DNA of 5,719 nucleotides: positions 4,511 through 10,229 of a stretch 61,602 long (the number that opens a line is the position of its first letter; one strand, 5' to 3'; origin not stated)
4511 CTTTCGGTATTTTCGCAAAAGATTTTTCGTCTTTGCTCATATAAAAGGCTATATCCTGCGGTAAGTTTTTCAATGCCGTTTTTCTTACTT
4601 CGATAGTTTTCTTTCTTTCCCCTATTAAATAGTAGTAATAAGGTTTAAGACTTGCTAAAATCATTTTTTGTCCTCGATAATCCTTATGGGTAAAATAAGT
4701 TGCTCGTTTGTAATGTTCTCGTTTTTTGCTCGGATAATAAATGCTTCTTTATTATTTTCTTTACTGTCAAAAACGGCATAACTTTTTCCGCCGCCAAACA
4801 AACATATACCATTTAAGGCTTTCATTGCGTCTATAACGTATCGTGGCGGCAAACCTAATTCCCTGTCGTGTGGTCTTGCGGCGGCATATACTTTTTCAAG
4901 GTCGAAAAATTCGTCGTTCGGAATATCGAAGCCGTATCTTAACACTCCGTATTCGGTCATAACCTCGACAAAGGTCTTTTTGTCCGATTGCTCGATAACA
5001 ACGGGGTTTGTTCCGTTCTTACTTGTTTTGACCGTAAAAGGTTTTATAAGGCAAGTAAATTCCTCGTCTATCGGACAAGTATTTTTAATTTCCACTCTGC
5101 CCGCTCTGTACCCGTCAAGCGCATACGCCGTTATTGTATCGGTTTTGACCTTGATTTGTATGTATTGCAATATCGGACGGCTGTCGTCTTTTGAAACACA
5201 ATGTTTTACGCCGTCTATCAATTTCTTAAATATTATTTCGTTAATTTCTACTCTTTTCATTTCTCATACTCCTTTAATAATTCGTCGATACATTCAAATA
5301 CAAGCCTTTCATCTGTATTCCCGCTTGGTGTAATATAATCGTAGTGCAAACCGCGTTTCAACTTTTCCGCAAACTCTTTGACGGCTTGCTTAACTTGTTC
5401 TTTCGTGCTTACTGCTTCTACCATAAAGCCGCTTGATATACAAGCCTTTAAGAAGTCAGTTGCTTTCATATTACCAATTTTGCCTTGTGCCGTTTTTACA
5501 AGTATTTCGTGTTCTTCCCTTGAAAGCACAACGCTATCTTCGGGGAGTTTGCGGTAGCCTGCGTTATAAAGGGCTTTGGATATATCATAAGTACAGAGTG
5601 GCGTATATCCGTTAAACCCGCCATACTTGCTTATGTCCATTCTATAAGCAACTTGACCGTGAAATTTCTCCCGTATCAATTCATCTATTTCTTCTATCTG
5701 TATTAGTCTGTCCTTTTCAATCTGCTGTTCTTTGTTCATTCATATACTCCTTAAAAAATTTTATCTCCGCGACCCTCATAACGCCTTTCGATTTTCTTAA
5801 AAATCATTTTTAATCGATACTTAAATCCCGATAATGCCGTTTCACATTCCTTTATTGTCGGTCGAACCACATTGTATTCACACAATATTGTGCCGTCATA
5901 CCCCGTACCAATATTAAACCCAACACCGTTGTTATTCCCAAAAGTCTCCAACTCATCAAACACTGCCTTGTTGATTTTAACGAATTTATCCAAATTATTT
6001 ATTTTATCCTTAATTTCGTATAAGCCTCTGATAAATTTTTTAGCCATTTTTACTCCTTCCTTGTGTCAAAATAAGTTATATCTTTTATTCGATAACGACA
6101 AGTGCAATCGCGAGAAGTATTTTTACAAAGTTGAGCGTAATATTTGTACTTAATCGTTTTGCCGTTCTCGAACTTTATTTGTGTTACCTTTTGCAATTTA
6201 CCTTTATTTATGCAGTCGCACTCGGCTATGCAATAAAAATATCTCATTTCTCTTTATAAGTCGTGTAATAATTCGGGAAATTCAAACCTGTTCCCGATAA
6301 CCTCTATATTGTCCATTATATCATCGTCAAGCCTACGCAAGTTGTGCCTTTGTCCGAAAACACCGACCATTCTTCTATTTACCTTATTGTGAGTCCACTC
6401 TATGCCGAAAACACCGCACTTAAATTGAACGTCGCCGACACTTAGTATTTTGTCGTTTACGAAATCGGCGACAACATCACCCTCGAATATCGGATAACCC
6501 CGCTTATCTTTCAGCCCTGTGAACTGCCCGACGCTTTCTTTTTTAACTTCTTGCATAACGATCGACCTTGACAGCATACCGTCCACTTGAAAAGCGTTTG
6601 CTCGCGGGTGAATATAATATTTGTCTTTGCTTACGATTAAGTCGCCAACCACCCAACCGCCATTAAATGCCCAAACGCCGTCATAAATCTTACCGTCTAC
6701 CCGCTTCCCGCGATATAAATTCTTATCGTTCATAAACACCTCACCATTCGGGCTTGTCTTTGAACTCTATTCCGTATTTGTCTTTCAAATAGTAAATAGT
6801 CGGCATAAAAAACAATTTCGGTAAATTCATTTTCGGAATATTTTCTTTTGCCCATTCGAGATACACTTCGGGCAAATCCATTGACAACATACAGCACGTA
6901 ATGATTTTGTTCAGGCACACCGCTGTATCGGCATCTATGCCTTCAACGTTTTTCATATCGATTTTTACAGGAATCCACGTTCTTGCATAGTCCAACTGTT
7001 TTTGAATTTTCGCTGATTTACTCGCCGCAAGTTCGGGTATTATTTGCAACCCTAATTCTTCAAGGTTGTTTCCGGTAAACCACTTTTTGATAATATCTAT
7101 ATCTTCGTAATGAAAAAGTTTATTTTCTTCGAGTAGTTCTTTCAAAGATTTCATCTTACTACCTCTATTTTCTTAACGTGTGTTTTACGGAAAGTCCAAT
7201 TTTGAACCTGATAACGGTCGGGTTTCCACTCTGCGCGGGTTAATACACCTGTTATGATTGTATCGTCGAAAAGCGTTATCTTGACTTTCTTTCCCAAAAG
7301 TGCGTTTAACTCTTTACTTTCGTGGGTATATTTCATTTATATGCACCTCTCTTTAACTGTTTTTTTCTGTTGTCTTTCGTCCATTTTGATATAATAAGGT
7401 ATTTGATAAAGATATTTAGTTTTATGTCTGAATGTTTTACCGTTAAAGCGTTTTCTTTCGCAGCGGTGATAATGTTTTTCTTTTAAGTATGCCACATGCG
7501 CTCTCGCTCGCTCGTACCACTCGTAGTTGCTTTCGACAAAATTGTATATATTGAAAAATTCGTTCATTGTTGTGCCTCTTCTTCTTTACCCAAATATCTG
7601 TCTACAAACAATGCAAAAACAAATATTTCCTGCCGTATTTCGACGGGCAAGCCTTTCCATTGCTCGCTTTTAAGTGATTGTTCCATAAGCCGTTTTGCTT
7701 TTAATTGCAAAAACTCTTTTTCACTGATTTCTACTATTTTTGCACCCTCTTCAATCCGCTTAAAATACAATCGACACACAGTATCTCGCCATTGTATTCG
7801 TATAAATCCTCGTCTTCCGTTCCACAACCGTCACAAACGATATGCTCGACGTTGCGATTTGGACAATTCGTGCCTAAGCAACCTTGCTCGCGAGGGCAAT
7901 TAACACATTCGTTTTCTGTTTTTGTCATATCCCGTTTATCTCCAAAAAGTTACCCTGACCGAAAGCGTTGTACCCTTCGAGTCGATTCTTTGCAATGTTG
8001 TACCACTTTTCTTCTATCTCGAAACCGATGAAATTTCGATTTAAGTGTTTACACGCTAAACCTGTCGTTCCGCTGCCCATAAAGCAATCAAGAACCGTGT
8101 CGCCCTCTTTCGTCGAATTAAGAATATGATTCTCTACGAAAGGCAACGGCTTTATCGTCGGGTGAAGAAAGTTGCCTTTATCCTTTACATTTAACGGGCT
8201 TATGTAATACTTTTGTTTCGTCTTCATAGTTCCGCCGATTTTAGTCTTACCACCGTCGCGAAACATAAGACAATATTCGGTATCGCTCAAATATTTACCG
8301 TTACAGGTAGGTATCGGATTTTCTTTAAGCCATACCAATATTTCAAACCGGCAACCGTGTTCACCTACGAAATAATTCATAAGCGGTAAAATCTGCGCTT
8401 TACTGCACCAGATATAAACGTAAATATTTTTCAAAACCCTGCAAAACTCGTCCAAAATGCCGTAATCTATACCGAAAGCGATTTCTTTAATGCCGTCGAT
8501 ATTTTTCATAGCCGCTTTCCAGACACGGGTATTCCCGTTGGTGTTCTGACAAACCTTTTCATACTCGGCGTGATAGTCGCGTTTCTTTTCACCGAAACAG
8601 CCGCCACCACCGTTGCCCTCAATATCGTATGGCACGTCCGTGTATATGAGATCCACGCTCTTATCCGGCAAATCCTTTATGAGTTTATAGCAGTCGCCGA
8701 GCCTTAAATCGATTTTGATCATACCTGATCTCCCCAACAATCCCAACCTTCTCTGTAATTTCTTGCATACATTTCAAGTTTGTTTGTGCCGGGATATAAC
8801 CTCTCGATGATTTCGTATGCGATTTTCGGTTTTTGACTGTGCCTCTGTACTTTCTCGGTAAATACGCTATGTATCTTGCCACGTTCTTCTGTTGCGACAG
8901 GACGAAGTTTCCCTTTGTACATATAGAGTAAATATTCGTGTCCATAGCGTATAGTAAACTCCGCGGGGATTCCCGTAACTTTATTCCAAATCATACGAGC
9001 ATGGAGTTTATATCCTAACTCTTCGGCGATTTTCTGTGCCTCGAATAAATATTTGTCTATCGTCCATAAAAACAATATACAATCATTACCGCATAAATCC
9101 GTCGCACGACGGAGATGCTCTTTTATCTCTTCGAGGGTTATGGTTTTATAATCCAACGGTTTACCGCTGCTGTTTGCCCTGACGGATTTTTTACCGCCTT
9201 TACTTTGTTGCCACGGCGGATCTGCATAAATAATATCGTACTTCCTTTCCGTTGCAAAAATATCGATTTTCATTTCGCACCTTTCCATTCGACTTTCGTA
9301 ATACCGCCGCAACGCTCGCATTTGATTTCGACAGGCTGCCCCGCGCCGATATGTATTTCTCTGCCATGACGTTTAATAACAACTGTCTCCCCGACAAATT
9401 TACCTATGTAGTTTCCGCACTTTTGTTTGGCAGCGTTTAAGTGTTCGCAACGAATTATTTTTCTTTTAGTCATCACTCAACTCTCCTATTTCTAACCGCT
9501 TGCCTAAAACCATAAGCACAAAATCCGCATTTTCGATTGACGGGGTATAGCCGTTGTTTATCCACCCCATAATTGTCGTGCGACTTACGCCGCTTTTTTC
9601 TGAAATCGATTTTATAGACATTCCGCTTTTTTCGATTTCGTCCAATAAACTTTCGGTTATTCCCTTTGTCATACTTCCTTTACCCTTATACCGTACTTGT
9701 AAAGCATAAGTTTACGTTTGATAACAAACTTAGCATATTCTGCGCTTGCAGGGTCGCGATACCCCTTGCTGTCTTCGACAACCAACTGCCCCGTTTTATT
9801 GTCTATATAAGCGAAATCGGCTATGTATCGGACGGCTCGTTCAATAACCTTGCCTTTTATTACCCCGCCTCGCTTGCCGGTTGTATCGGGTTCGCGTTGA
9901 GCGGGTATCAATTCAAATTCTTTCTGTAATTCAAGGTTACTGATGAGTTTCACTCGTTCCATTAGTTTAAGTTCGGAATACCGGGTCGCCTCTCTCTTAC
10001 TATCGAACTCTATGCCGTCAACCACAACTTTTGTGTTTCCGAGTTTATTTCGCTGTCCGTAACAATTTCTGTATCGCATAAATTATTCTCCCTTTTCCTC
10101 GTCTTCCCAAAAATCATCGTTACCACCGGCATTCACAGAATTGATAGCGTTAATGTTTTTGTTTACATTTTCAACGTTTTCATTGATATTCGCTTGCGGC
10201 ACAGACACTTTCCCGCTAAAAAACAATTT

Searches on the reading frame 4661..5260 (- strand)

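Call 53: search_protein_families(library=pfam, proteins=[window:4661-5260:-], max_evalue=0.001)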
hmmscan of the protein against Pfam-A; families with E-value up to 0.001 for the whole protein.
window:4661-5260:- (199 aa): 1 family
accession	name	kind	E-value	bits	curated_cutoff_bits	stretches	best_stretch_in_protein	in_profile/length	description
PF02767.21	DNA_pol3_beta_2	-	7.3e-06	26.7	27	1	6-69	2-65/116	DNA polymerase III beta subunit, central domain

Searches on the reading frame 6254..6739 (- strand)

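Call 53: search_protein_families(library=pfam, proteins=[window:6254-6739:-], max_evalue=0.001)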
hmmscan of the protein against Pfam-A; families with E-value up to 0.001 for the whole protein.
window:6254-6739:- (161 aa): 1 family
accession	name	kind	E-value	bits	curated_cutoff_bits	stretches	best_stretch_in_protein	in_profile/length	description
PF09643.15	YopX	-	1.6e-14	54.4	22.4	1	63-158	43-127/128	YopX protein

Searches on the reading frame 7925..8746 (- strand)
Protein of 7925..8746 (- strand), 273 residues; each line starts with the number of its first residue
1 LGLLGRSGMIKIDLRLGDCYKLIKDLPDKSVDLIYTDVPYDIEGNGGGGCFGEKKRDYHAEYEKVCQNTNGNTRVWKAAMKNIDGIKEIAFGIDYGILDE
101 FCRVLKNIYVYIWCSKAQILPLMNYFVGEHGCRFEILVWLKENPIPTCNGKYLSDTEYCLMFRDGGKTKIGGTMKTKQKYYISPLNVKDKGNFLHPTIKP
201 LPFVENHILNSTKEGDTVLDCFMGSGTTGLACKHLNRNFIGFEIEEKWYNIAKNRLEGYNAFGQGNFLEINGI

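Call 53: search_protein_families(library=pfam, proteins=[window:7925-8746:-], max_evalue=0.001)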
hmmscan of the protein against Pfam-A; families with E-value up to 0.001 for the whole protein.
window:7925-8746:- (273 aa): 2 families
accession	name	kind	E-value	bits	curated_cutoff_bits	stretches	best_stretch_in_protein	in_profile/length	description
PF01555.25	N6_N4_Mtase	-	3e-30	106.3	26.7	1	31-253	1-220/221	DNA methylase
PF02086.21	MethyltransfD12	-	0.00042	20.5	22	0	202-256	10-62/253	D12 class N6 adenine-specific DNA methyltransferase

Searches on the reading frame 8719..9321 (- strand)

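Call 53: search_protein_families(library=pfam, proteins=[window:8719-9321:-], max_evalue=0.001)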
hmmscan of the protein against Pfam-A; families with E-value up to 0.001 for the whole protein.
window:8719-9321:- (200 aa): 2 families
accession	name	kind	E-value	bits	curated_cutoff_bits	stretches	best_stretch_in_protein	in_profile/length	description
PF05063.20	MT-A70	-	5.1e-22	79.1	23.9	1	28-199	1-172/172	MT-A70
PF01555.25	N6_N4_Mtase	-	2.4e-05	24.8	26.7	1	29-160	2-127/221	DNA methylase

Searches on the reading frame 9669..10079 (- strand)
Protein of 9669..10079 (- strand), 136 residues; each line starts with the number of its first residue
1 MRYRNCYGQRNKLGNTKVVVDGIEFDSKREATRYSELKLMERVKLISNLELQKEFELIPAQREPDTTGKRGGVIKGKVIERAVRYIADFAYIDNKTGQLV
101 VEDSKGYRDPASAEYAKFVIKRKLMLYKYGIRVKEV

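Call 53: search_protein_families(library=pfam, proteins=[window:9669-10079:-], max_evalue=0.001)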
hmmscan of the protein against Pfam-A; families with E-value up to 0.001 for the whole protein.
window:9669-10079:- (136 aa): 1 family
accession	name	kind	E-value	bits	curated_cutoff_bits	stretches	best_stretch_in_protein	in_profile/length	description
PF06356.17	DUF1064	-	6.3e-18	65.7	24.7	1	10-129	1-101/117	Protein of unknown function (DUF1064)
